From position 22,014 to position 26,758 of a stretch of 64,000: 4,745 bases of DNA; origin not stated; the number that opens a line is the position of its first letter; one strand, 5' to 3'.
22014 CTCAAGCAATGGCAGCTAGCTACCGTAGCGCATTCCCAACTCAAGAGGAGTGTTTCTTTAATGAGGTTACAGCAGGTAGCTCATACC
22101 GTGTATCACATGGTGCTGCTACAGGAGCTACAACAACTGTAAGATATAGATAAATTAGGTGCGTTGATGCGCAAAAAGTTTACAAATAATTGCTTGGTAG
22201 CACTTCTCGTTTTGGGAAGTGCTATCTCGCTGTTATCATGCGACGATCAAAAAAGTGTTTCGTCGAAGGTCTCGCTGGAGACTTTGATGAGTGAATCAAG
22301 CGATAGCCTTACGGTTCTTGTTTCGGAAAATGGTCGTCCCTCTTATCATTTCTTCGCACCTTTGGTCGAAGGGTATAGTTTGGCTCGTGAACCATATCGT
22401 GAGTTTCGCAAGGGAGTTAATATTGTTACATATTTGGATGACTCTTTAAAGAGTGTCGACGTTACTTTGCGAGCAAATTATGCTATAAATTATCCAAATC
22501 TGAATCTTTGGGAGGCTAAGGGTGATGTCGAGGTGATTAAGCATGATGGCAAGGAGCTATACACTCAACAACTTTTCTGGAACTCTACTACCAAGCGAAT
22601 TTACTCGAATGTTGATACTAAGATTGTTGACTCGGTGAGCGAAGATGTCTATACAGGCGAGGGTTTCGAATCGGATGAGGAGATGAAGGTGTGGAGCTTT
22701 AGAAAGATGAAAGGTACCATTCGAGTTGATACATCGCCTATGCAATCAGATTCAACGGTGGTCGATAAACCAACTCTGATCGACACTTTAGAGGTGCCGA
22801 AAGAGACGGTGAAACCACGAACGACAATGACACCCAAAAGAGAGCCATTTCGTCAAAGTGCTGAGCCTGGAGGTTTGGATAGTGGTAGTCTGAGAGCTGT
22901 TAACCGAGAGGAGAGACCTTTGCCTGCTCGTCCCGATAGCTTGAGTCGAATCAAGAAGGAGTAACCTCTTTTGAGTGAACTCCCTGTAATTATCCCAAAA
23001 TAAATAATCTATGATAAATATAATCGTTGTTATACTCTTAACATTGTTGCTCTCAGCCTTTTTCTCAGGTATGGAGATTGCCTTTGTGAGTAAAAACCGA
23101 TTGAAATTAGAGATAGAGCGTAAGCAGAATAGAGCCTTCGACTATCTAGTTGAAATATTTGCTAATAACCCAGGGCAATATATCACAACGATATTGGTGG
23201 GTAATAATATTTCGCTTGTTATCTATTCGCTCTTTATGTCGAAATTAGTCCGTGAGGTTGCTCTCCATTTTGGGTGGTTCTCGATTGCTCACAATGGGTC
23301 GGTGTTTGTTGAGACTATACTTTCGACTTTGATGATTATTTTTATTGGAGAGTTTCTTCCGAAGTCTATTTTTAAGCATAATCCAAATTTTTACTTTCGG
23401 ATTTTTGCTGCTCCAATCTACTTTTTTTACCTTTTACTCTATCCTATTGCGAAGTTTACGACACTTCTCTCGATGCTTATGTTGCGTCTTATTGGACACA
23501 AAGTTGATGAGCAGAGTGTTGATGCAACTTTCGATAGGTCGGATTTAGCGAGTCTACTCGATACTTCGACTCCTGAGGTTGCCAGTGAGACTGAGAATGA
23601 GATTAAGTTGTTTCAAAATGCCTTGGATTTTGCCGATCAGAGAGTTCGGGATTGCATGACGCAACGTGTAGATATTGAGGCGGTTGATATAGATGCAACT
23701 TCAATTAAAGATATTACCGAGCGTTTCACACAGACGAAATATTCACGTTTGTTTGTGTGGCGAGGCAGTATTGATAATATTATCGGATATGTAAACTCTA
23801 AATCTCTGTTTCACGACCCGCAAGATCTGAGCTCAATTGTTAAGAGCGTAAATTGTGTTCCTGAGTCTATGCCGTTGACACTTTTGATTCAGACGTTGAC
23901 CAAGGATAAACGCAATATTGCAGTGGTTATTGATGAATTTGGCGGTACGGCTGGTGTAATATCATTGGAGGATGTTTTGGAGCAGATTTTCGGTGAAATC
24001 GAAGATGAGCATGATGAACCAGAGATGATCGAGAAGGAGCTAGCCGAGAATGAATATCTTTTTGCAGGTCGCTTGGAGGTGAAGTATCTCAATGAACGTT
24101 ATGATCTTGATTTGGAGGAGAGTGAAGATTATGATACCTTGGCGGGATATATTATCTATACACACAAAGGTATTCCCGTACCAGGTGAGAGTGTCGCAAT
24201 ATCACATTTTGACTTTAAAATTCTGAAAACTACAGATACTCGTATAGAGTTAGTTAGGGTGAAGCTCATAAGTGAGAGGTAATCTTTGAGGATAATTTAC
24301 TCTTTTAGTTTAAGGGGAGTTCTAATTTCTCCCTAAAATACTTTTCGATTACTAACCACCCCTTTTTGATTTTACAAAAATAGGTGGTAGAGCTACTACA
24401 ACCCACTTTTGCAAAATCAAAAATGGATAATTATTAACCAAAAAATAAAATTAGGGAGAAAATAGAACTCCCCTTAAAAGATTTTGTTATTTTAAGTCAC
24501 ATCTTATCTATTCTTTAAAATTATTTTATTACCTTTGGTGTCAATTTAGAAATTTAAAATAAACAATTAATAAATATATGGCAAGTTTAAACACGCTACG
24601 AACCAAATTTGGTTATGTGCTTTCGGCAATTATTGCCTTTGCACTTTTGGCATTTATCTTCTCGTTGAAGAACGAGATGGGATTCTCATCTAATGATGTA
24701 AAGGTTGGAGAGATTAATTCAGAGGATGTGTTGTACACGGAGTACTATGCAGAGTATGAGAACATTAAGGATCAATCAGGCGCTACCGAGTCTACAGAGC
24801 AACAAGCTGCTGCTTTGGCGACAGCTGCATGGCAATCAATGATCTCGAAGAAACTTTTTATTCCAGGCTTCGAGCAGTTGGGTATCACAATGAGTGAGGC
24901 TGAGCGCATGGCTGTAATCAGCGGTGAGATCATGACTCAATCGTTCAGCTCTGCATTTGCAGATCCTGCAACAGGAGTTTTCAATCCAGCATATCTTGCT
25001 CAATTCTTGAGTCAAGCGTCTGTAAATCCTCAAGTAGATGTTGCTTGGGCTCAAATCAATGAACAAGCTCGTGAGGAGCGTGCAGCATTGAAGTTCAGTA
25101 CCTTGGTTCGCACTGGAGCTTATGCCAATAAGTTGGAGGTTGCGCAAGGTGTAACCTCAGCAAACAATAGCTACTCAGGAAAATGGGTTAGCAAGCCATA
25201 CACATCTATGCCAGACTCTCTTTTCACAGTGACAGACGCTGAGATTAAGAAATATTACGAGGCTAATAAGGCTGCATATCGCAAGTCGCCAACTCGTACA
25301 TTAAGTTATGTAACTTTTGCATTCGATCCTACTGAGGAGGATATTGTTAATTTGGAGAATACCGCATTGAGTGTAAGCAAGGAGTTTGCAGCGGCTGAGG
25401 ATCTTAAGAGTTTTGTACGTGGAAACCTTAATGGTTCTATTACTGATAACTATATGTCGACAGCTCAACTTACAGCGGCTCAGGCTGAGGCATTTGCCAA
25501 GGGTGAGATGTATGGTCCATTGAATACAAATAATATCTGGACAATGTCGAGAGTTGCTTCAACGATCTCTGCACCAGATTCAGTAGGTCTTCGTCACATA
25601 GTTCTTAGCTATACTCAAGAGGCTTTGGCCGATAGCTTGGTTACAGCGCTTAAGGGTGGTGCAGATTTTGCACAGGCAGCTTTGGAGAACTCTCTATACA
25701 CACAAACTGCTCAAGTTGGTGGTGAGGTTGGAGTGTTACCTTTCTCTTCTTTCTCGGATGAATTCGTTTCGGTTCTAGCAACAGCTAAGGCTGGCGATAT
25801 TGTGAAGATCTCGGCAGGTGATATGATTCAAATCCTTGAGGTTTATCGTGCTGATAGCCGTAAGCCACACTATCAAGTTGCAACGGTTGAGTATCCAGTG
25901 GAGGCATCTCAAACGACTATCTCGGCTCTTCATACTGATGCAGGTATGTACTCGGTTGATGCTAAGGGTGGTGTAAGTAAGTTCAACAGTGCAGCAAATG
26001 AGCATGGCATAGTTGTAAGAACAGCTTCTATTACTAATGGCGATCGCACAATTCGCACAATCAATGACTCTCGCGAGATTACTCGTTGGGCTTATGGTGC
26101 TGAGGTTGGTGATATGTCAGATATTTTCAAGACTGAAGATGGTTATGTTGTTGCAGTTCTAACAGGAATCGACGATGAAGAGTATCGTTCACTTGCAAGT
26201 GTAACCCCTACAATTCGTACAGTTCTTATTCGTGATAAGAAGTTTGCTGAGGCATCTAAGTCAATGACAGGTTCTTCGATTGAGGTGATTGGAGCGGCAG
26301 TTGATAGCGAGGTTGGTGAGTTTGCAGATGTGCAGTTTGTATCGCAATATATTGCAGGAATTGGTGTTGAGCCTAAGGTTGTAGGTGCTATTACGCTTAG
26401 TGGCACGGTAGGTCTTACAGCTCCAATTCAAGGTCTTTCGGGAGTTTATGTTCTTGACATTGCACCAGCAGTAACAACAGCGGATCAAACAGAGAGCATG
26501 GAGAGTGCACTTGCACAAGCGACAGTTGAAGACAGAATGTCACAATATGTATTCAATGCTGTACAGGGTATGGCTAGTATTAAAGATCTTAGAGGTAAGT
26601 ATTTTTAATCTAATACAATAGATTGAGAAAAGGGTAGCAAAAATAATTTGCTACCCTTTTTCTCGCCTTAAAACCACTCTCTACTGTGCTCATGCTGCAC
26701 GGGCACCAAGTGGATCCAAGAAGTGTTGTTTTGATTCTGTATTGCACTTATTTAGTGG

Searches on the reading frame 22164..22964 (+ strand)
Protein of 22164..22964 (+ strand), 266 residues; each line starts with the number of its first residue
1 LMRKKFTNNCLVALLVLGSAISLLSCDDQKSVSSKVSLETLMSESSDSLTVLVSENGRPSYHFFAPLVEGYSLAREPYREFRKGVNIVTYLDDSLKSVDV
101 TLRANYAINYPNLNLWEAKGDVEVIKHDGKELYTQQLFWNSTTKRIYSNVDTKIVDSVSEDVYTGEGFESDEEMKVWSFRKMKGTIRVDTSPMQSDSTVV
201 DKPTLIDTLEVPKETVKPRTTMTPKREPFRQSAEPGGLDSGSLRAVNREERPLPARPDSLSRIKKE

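Call 41: search_protein_families(library=pfam, proteins=[window:22164-22964:+], max_evalue=0.00001)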
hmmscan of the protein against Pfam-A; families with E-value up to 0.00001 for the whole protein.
window:22164-22964:+ (266 aa): 1 family
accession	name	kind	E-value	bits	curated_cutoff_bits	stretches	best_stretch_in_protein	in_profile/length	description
PF06835.18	LptC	-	9.6e-06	25.8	21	0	12-173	3-160/175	Lipopolysaccharide-assembly, LptC-related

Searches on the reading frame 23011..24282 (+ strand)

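Call 14: search_protein_families(library=ncbifam, proteins=[window:23011-24282:+])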
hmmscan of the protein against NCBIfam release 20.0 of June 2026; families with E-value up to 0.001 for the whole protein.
window:23011-24282:+ (423 aa): 4 families
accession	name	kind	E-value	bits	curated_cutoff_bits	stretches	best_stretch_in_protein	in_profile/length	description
TIGR03520.1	GldE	subfamily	7.6e-59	199.8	376.05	1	9-419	2-407/408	gliding motility-associated protein GldE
NF052568.1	PolamExpPaeASal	equivalog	7e-43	147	500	1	1-415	1-420/424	polyamine export protein PaeA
NF008604.1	PRK11573.1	equivalog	1.6e-39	136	475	1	4-421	9-420/428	hypothetical protein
NF011675.0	PRK15094.1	equivalog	3.3e-28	98.9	379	1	175-420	33-282/292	CNNM family magnesium/cobalt transport protein CorC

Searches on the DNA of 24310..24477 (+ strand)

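Call 26: search_dna_similar(query=window:24310-24477:+, collection=plasmids, mode=distant, max_evalue=10, max_rows=15)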
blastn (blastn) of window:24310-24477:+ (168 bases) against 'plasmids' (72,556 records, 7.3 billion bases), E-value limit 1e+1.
Records with a match: 16; places in all: 16; records where one place covers at least 80% of the query: 0.
Best place of each record, by identity: 95-99% 2; 90-95% 8; 80-90% 6.
By first word of the organism name: Bacillus 6; Pediococcus 2; Proteus 2; Chondrinema 1; Mesobacillus 1; Lactiplantibacillus 1; Rhizobium 1; Enterobacter 1; Cytobacillus 1.
By predicted mobility (MOB-suite, as given by PLSDB): non-mobilizable 9; mobilizable 4; conjugative 3.
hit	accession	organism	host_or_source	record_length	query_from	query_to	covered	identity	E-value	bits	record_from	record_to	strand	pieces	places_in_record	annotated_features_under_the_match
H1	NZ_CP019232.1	Bacillus thuringiensis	-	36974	25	64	24%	80.0%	6e+0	37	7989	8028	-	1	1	hypothetical protein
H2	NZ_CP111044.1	Chondrinema litorale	Seaweed,red alga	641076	43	79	22%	83.8%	6e+0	37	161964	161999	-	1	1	none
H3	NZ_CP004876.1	Bacillus thuringiensis serovar kurstaki str. HD-1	soil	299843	38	71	20%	85.3%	2e+0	40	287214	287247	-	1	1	none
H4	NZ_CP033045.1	Mesobacillus foraminis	cell culture,Red Sea lagoons-Mangrove ...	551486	11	41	18%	90.3%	2e+0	40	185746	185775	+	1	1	hypothetical protein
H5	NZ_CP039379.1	Pediococcus pentosaceus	soil sample,soil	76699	26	53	17%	89.3%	6e+0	38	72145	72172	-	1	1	PTS sugar transporter subunit IIB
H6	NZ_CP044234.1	Lactiplantibacillus plantarum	metagenomic assembly,Fermented onions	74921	26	53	17%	89.3%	6e+0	38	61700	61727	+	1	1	PTS sugar transporter subunit IIB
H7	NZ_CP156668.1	Pediococcus pentosaceus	Homo sapiens,pure culture,feces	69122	26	53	17%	89.3%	6e+0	38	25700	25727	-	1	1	PTS sugar transporter subunit IIB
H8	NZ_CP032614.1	Bacillus thuringiensis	single cell,soil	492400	54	79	15%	92.3%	2e+0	39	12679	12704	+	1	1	none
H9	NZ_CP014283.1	Bacillus thuringiensis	cell culture,soil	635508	54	79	15%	92.3%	2e+0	39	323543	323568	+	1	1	none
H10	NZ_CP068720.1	Bacillus cereus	Angelica sinensis Dlies,single cell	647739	54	79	15%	92.3%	2e+0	39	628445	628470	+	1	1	none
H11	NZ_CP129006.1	Bacillus cereus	cattle,Isolated from the spleen of ...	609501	49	73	15%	96.0%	5e-1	42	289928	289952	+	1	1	none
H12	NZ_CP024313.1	Rhizobium sp. NXC24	Phaseolus vulgaris,cell culture,plant ...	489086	52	76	15%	92.0%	6e+0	37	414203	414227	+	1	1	none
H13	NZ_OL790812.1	Proteus mirabilis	-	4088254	56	80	15%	92.0%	6e+0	37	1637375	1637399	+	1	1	none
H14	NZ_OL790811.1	Proteus mirabilis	-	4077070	56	80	15%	92.0%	6e+0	37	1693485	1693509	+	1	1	none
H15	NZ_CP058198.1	Enterobacter roggenkampii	culture,Wastewater influent sample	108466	55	79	15%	92.0%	6e+0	37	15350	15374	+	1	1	N-acetylneuraminate synthase family protein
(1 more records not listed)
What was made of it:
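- Tried and rejected: Nothing beyond chance (call 26).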

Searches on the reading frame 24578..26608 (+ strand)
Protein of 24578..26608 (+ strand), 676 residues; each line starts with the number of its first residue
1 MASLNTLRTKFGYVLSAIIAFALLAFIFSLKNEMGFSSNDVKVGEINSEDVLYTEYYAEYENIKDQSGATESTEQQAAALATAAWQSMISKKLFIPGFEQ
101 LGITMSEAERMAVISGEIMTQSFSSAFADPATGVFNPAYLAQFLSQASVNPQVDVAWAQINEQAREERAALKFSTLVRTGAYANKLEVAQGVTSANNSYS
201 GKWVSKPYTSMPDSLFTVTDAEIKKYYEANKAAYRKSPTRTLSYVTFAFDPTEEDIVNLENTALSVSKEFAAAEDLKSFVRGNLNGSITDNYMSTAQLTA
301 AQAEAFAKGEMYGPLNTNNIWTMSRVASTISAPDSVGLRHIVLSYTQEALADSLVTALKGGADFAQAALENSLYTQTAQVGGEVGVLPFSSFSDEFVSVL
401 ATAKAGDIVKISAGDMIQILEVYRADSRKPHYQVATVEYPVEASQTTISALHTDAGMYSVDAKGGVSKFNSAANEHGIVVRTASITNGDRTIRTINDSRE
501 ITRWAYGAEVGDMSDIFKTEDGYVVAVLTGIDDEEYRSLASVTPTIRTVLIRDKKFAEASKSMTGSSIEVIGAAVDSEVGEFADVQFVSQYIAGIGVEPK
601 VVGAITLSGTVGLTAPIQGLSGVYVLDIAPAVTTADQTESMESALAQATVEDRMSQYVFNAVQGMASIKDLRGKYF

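Call 14: search_protein_families(library=ncbifam, proteins=[window:24578-26608:+])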
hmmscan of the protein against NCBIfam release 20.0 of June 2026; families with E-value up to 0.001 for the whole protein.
window:24578-26608:+ (676 aa): 3 families
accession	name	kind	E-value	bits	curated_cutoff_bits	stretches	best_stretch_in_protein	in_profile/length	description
NF008054.0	PRK10788.1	equivalog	2.2e-11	43.2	493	1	341-431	274-366/626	peptidylprolyl isomerase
NF000809.0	PRK00059.1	equivalog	3.6e-09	36.4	303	0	330-409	191-270/336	peptidylprolyl isomerase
NF008038.0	PRK10770.1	equivalog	4.3e-05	22.5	394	1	347-438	195-284/431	peptidylprolyl isomerase SurA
